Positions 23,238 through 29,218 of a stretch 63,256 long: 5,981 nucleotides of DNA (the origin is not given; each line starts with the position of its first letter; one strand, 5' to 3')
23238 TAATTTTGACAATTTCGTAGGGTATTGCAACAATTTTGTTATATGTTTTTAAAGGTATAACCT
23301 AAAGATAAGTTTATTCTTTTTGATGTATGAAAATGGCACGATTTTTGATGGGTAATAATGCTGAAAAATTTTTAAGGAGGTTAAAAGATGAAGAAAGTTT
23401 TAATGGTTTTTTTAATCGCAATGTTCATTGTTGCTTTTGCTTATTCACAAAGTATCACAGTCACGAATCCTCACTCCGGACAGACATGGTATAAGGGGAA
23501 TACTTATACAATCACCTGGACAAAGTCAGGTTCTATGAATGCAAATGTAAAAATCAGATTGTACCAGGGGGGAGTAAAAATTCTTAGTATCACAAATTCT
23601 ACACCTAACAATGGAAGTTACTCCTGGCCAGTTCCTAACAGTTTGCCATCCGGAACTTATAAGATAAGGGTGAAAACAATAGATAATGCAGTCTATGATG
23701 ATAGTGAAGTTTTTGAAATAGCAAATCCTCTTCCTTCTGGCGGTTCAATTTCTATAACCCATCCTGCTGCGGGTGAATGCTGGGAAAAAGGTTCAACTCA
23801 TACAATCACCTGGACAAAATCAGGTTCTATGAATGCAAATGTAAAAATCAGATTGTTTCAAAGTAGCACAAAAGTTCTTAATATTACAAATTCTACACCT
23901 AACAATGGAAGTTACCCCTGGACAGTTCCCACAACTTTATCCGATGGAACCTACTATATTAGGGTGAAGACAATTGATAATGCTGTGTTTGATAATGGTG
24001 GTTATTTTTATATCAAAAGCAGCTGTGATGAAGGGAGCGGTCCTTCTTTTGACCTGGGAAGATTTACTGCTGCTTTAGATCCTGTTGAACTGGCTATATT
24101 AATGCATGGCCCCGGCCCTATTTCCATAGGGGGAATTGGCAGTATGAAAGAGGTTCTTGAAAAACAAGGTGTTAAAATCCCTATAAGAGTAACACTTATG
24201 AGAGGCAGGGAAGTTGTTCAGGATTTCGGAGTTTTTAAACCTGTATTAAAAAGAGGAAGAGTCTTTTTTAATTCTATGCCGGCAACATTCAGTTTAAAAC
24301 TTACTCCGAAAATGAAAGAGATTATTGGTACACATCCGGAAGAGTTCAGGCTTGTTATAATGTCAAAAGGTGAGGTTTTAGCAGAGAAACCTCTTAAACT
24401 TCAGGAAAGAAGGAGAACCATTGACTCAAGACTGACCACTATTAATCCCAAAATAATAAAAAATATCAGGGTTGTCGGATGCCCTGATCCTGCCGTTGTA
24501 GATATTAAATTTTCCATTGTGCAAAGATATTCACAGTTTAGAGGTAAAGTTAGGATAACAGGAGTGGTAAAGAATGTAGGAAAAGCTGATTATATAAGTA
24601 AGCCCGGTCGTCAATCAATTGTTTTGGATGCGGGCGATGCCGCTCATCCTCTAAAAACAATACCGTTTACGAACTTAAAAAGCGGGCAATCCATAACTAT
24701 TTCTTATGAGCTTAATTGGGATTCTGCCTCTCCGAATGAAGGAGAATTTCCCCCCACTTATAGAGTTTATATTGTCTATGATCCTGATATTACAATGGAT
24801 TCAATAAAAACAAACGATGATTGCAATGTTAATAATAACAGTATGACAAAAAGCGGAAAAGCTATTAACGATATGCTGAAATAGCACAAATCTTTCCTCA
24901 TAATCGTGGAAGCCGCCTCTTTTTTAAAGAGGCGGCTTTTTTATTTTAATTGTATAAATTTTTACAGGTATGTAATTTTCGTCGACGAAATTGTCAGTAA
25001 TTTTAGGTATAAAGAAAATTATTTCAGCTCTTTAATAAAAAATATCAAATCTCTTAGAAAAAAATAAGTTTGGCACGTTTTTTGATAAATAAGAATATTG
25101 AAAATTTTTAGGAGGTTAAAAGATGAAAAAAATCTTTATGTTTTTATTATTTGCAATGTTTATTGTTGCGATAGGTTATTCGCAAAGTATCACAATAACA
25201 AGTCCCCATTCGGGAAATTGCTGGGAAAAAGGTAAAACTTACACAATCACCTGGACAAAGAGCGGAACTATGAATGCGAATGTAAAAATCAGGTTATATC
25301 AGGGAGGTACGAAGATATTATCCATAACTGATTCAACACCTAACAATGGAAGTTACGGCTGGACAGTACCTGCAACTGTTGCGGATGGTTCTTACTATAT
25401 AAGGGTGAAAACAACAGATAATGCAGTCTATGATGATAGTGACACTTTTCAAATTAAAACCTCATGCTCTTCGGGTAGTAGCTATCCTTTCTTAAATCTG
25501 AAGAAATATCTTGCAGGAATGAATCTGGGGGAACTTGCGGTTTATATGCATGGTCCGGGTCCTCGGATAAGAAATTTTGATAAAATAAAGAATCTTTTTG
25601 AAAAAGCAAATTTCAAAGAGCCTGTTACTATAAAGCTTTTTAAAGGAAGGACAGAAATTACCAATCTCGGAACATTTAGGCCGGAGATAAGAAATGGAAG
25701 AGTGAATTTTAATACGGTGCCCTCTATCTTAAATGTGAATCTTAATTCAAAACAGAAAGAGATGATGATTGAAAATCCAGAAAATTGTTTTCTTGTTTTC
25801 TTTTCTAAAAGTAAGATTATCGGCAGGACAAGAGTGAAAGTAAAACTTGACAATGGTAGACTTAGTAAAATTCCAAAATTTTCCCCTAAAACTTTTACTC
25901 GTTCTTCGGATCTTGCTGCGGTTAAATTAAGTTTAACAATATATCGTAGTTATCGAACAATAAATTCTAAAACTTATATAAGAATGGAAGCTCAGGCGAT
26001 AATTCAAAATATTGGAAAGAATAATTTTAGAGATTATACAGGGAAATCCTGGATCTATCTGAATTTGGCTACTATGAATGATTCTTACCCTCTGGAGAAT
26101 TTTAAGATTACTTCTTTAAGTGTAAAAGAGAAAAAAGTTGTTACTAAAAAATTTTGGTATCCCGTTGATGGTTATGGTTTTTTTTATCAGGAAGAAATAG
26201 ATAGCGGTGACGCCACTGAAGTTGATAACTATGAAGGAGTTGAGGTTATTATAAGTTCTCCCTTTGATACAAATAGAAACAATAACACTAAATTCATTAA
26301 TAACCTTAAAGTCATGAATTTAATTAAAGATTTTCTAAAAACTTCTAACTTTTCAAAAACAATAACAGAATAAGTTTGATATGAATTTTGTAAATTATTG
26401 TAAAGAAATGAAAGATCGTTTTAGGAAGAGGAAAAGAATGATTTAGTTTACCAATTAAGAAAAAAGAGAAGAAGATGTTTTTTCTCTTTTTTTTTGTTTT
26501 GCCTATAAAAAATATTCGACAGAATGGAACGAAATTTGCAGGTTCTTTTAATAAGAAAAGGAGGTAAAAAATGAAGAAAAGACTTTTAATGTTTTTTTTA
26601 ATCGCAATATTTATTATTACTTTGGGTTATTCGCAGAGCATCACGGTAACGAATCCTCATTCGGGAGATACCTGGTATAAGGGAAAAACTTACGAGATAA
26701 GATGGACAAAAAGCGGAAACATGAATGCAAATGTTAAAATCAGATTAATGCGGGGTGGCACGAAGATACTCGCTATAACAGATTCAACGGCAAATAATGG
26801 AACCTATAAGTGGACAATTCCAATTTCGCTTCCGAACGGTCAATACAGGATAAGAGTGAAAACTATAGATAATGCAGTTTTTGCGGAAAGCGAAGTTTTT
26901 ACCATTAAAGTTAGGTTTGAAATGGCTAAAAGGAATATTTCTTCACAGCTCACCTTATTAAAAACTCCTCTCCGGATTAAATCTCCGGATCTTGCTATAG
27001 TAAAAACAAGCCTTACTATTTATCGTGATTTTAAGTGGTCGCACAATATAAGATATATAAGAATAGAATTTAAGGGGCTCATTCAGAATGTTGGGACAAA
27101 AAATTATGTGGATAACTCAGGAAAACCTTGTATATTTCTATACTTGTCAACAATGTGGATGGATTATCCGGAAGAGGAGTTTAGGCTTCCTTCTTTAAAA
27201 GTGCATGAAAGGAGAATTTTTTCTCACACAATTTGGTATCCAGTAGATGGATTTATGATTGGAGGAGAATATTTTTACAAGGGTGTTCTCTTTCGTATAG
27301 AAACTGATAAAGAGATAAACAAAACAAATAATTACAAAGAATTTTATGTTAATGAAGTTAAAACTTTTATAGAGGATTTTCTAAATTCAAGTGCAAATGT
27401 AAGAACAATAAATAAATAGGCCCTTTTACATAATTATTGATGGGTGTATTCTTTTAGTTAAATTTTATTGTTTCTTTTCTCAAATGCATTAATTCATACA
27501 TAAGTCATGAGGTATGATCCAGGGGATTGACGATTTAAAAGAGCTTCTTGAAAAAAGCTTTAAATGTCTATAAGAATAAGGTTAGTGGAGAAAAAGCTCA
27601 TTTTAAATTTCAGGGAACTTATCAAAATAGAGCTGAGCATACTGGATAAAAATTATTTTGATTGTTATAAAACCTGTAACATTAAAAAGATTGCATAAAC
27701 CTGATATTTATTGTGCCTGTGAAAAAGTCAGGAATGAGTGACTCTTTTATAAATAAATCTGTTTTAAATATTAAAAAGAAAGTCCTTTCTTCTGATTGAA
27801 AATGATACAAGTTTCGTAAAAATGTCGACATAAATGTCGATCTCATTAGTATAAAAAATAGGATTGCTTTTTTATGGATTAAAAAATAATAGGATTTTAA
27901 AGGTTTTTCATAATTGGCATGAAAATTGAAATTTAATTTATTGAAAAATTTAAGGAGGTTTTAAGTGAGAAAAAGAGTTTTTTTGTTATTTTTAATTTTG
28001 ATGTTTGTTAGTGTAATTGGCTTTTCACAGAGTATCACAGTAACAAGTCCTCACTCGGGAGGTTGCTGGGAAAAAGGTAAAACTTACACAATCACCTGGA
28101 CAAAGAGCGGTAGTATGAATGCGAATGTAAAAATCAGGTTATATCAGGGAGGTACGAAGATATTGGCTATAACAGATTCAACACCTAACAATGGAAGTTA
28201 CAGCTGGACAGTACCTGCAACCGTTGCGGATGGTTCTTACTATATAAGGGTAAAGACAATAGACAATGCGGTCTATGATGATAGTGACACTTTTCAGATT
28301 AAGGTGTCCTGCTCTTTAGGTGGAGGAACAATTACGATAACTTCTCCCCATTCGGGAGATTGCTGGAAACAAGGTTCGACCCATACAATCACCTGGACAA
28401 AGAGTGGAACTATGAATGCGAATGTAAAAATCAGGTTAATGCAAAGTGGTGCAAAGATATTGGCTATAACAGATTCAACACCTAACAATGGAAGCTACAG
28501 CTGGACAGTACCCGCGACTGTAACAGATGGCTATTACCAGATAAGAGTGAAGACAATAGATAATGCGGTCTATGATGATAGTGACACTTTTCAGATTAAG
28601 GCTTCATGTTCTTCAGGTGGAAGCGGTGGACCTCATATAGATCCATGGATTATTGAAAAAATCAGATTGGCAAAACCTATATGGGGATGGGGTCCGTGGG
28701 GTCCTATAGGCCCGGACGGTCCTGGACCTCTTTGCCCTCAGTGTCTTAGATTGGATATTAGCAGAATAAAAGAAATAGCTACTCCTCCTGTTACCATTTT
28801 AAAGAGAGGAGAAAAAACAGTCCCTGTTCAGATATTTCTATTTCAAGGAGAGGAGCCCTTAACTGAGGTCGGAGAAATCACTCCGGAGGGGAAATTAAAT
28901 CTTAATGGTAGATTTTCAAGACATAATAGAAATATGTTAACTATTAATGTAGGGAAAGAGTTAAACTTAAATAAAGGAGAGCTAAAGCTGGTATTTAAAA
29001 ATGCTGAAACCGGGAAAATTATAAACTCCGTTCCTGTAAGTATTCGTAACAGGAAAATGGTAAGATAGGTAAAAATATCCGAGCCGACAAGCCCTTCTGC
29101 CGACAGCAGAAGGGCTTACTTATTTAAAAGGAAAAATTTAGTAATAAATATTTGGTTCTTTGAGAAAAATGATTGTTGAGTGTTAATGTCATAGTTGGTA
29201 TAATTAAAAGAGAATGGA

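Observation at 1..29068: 29-kb head-to-tail array of 16 paralogous secreted proteins: a constant Ig-like repeat stalk with swappable tails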

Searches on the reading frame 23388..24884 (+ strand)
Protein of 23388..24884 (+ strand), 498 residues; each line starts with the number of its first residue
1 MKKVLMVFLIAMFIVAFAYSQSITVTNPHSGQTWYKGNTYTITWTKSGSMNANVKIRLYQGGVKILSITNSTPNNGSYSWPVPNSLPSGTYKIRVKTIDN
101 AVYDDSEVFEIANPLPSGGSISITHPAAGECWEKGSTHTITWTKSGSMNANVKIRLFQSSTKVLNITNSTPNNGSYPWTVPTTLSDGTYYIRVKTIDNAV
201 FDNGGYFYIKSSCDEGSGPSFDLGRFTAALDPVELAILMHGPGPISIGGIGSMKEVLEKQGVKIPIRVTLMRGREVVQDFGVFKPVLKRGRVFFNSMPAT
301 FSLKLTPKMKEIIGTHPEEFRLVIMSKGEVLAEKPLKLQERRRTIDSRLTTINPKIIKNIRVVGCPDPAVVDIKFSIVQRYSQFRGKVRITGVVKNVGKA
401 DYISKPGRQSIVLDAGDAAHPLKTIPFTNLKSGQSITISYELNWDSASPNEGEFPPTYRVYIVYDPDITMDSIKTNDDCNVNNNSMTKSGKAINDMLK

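Call 6: search_protein_families(library=pfam, proteins=[window:23388-24884:+], max_evalue=0.01)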
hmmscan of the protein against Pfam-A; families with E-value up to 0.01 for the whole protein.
window:23388-24884:+ (498 aa): 15 families
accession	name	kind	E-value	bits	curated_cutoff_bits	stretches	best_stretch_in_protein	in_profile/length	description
PF10342.15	Kre9_KNH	-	2.1e-22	80.1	24.6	2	27-111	1-94/94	Kre9/KNH-like N-terminal Ig-like domain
PF17957.7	Big_7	-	1.1e-10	42.4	24.1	2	22-95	2-70/70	Bacterial Ig domain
PF22898.2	NOMO1-like_1st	-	2e-08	34.7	27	1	53-107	14-65/85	BOS complex subunit NOMO1-like, first beta sandwich domain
PF19077.6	Big_13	-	3.3e-07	31.2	27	0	149-199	40-87/102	Bacterial Ig-like domain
PF14610.12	Psg1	-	5.8e-07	29.9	30.1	1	27-89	29-102/186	Ykl077w/Psg1 (Pma1 Stabilization in Golgi)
PF20009.4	GEVED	-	6.8e-07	30.5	24.4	1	157-198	14-58/78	GEVED domain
PF17210.9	SdrD_B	-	2.4e-05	24.9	29.7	0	150-198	25-69/112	SdrD B-like domain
PF04151.21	PPC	-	4.4e-05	24.7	25.9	1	134-194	11-69/70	Bacterial pre-peptidase C-terminal domain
PF16974.11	NAR2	-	0.00013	22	26.6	0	167-198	84-115/142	High-affinity nitrate transporter accessory, Ig-like domain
PF01835.25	MG2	-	0.00018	22.2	32.8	0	50-109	34-94/96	MG2 domain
PF16640.11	Big_3_5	-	0.00023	22.1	35.5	0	37-96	11-68/88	Bacterial Ig-like domain (group 3)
PF07495.19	Y_Y_Y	-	0.00048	20.4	26.6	0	84-101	33-50/65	Y_Y_Y domain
PF14734.12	DUF4469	-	0.0018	18.6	22.6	0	179-195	69-85/101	Domain of unknown function (DUF4469) with IG-like fold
PF13927.12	Ig_3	-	0.0039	18.1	30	0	134-174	27-70/78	Immunoglobulin domain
PF03443.20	AA9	-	0.005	17.2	27.8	0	170-196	123-149/207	Auxiliary Activity family 9 (formerly GH61)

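Call 39: search_protein_families(library=ncbifam, proteins=[window:23388-24884:+], max_evalue=0.01)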
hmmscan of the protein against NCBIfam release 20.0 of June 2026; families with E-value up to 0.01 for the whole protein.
window:23388-24884:+ (498 aa): 0 families

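Call 63: find_encoding_contigs(protein=window:23388-24884:+, flank=10000, max_places=4)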
Protein window:23388-24884:+ (498 aa): 1 contig read that carries it; 1 place shown.
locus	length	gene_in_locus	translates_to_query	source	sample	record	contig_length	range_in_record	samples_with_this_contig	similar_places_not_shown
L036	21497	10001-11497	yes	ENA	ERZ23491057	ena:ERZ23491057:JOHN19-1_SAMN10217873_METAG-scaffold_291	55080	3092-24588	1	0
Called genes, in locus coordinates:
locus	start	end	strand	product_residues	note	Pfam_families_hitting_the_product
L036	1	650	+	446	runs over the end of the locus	PF10342:Kre9_KNH, PF14610:Psg1 (faint), PF19077:Big_13 (faint), PF20009:GEVED (faint), PF10342:Kre9_KNH, PF17957:Big_7 (weak)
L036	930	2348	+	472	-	PF10342:Kre9_KNH, PF01835:MG2 (faint), PF07705:CARDB (faint), PF19077:Big_13 (faint), PF22898:NOMO1-like_1st (faint), PF14734:DUF4469 (faint), PF20009:GEVED (faint), PF10342:Kre9_KNH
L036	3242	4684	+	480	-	PF10342:Kre9_KNH, PF14610:Psg1 (faint), PF17957:Big_7 (faint), PF19077:Big_13 (faint), PF20009:GEVED (faint), PF10342:Kre9_KNH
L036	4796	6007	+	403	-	-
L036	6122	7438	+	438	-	PF10342:Kre9_KNH, PF14610:Psg1 (faint), PF17957:Big_7 (faint)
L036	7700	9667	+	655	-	PF10342:Kre9_KNH (weak)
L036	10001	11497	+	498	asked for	PF10342:Kre9_KNH, PF14610:Psg1 (faint), PF17957:Big_7 (weak), PF19077:Big_13 (faint), PF04151:PPC (faint), PF17210:SdrD_B (faint), PF20009:GEVED (faint), PF10342:Kre9_KNH, +1 more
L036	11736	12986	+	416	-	PF17957:Big_7 (weak), PF10342:Kre9_KNH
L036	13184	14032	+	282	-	PF17957:Big_7 (weak), PF10342:Kre9_KNH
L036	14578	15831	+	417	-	PF10342:Kre9_KNH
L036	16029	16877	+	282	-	PF17957:Big_7 (weak), PF10342:Kre9_KNH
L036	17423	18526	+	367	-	PF17957:Big_7 (weak), PF10342:Kre9_KNH, PF14610:Psg1 (faint), PF01835:MG2 (faint), PF04151:PPC (faint), PF19077:Big_13 (faint), PF20009:GEVED (faint), PF10342:Kre9_KNH, +1 more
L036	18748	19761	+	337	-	PF01073:3Beta_HSD, PF01370:Epimerase, PF02719:Polysacc_synt_2, PF04321:RmlD_sub_bind, PF07993:NAD_binding_4 (faint), PF16363:GDP_Man_Dehyd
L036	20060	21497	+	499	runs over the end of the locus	PF01943:Polysacc_synt, PF13440:Polysacc_synt_3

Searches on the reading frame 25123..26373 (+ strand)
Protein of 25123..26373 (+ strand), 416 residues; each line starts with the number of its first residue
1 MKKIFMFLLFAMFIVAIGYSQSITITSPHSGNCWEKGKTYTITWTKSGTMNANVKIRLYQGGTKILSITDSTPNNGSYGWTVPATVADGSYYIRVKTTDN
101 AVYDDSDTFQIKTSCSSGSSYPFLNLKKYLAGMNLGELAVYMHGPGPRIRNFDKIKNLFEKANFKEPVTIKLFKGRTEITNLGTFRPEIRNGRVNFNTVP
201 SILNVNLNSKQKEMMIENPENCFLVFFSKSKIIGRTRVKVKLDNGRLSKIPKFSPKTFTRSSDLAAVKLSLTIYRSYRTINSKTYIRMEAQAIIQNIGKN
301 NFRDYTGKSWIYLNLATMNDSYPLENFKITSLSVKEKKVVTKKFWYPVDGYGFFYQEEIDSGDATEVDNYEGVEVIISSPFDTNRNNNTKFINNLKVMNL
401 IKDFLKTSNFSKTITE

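Call 6: search_protein_families(library=pfam, proteins=[window:25123-26373:+], max_evalue=0.01)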
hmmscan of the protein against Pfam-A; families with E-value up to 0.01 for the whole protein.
window:25123-26373:+ (416 aa): 6 families
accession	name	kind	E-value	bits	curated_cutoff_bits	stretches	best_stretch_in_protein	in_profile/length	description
PF10342.15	Kre9_KNH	-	3e-13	50.8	24.6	1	27-111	1-94/94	Kre9/KNH-like N-terminal Ig-like domain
PF17957.7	Big_7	-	8.4e-06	26.8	24.1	1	22-95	2-70/70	Bacterial Ig domain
PF19077.6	Big_13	-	0.00037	21.4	27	1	50-108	39-94/102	Bacterial Ig-like domain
PF14610.12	Psg1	-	0.00074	19.8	30.1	1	27-95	29-108/186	Ykl077w/Psg1 (Pma1 Stabilization in Golgi)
PF04151.21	PPC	-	0.00076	20.7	25.9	1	36-96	11-69/70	Bacterial pre-peptidase C-terminal domain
PF22898.2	NOMO1-like_1st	-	0.0049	17.4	27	0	52-106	13-64/85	BOS complex subunit NOMO1-like, first beta sandwich domain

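Call 39: search_protein_families(library=ncbifam, proteins=[window:25123-26373:+], max_evalue=0.01)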
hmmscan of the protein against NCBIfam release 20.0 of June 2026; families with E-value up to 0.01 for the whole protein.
window:25123-26373:+ (416 aa): 0 families

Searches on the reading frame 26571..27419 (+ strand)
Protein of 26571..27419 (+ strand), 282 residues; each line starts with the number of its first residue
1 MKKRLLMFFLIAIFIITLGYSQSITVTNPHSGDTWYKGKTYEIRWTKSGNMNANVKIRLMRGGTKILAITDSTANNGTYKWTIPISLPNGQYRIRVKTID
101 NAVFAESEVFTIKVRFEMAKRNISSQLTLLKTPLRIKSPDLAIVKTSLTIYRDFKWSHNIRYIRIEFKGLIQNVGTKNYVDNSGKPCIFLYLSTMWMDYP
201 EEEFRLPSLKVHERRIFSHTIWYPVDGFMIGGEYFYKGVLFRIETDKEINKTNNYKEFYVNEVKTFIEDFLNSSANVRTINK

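Call 6: search_protein_families(library=pfam, proteins=[window:26571-27419:+], max_evalue=0.01)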
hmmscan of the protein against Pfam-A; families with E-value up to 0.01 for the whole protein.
window:26571-27419:+ (282 aa): 5 families
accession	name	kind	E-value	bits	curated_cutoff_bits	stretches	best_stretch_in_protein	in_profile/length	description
PF10342.15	Kre9_KNH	-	1.2e-11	45.6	24.6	1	28-112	1-94/94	Kre9/KNH-like N-terminal Ig-like domain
PF17957.7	Big_7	-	9.7e-07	29.8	24.1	1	23-96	2-70/70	Bacterial Ig domain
PF14610.12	Psg1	-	0.0016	18.7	30.1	1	28-94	29-108/186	Ykl077w/Psg1 (Pma1 Stabilization in Golgi)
PF19077.6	Big_13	-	0.0033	18.3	27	1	52-111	40-97/102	Bacterial Ig-like domain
PF20009.4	GEVED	-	0.0073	17.5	24.4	0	68-99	23-54/78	GEVED domain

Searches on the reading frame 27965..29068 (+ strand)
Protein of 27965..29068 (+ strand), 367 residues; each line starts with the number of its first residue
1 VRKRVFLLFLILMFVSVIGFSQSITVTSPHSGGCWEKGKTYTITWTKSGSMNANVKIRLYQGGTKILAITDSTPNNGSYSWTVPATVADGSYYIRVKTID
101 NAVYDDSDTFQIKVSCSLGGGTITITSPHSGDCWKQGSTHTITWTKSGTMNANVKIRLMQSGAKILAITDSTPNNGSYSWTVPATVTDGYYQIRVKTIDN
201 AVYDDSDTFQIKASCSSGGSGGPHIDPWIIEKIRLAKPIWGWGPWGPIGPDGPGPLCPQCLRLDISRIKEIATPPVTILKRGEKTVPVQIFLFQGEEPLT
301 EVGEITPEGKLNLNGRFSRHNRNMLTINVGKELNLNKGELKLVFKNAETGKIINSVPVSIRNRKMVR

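Call 6: search_protein_families(library=pfam, proteins=[window:27965-29068:+], max_evalue=0.01)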
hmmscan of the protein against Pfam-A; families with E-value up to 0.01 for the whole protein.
window:27965-29068:+ (367 aa): 14 families
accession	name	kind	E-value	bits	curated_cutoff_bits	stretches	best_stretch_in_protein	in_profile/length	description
PF10342.15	Kre9_KNH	-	2.9e-25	89.3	24.6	2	28-112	1-94/94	Kre9/KNH-like N-terminal Ig-like domain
PF17957.7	Big_7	-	1.7e-10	41.8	24.1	2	23-96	2-70/70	Bacterial Ig domain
PF19077.6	Big_13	-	6.6e-09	36.6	27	2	47-114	35-100/102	Bacterial Ig-like domain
PF20009.4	GEVED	-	1.2e-07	32.9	24.4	1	163-211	19-60/78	GEVED domain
PF22898.2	NOMO1-like_1st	-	1.7e-07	31.7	27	0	54-106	14-63/85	BOS complex subunit NOMO1-like, first beta sandwich domain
PF14610.12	Psg1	-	5e-07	30.1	30.1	1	28-97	29-109/186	Ykl077w/Psg1 (Pma1 Stabilization in Golgi)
PF04151.21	PPC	-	2e-06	29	25.9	1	37-97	11-69/70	Bacterial pre-peptidase C-terminal domain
PF01835.25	MG2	-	1.6e-05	25.6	32.8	0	171-210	56-95/96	MG2 domain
PF03443.20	AA9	-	4.7e-05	23.8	27.8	0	71-111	120-161/207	Auxiliary Activity family 9 (formerly GH61)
PF14699.12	hGDE_N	-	0.00029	21.3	22.1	0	16-97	9-86/92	N-terminal domain from the human glycogen debranching enzyme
PF23722.1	Beta-sand_DEX1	-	0.00031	21.7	27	0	153-211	40-96/99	DEX1 beta-sandwich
PF05345.18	He_PIG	-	0.0011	19.9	24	0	174-212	57-94/96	Putative Ig domain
PF17479.7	DUF3048_C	-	0.0013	19.5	25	0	21-66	62-105/114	Protein of unknown function (DUF3048) C-terminal domain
PF16974.11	NAR2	-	0.0091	16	26.6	0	70-101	84-115/142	High-affinity nitrate transporter accessory, Ig-like domain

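Call 39: search_protein_families(library=ncbifam, proteins=[window:27965-29068:+], max_evalue=0.01)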
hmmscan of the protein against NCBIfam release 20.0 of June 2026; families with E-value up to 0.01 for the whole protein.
window:27965-29068:+ (367 aa): 1 family
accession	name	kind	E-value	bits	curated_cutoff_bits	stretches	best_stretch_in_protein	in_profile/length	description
NF052487.1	EndoDexBT3087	equivalog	6.4e-05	21.4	730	0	139-191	54-103/589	endo-dextranase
